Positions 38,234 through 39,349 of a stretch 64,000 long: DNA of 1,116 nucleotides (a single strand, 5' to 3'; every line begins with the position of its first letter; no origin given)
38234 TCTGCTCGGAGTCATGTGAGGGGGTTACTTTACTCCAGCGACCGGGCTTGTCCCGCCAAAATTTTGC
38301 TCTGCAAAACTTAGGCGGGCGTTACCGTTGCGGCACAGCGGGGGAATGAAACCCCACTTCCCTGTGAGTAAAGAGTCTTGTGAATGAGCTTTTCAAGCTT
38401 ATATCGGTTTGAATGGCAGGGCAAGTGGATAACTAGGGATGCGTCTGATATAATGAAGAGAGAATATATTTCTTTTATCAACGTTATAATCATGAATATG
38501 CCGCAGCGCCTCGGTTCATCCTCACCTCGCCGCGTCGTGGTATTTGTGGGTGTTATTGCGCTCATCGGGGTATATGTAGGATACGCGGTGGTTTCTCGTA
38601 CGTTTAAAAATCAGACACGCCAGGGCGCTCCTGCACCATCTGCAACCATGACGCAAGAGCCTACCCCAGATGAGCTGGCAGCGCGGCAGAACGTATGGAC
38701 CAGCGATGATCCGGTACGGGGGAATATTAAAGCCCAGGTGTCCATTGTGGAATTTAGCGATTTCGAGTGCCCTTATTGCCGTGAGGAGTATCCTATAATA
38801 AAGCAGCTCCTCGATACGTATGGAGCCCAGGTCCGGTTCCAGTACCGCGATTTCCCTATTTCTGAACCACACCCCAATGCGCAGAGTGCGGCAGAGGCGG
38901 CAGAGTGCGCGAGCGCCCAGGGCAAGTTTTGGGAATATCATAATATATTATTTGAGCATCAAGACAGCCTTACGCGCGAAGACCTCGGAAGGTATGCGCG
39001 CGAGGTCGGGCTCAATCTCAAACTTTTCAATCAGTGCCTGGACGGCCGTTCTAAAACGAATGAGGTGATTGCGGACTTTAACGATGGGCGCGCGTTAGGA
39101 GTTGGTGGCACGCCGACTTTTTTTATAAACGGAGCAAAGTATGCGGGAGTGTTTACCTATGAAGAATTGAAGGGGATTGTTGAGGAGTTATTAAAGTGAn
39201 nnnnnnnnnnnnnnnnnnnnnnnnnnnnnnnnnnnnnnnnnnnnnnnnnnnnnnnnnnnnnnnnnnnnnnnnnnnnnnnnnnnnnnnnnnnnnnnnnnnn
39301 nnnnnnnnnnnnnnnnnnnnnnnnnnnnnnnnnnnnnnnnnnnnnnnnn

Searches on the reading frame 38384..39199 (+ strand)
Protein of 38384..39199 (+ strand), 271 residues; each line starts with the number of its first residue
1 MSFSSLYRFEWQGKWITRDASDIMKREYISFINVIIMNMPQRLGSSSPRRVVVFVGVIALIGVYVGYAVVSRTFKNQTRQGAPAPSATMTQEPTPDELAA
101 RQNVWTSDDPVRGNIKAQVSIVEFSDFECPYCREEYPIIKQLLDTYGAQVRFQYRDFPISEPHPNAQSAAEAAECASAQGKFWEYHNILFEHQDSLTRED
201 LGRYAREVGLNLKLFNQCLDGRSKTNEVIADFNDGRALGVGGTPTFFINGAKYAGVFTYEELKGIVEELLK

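Call 79: search_protein_families(library=pfam, proteins=[window:38384-39199:+], max_evalue=0.00001)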
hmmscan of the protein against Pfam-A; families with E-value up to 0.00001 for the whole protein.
window:38384-39199:+ (271 aa): 2 families
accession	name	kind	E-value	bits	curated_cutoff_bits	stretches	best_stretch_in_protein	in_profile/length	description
PF13462.12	Thioredoxin_4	-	2.1e-30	106.5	23.2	1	108-267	4-164/165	Thioredoxin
PF01323.26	DSBA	-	3e-17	63.5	25.6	1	121-263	2-187/191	DSBA-like thioredoxin domain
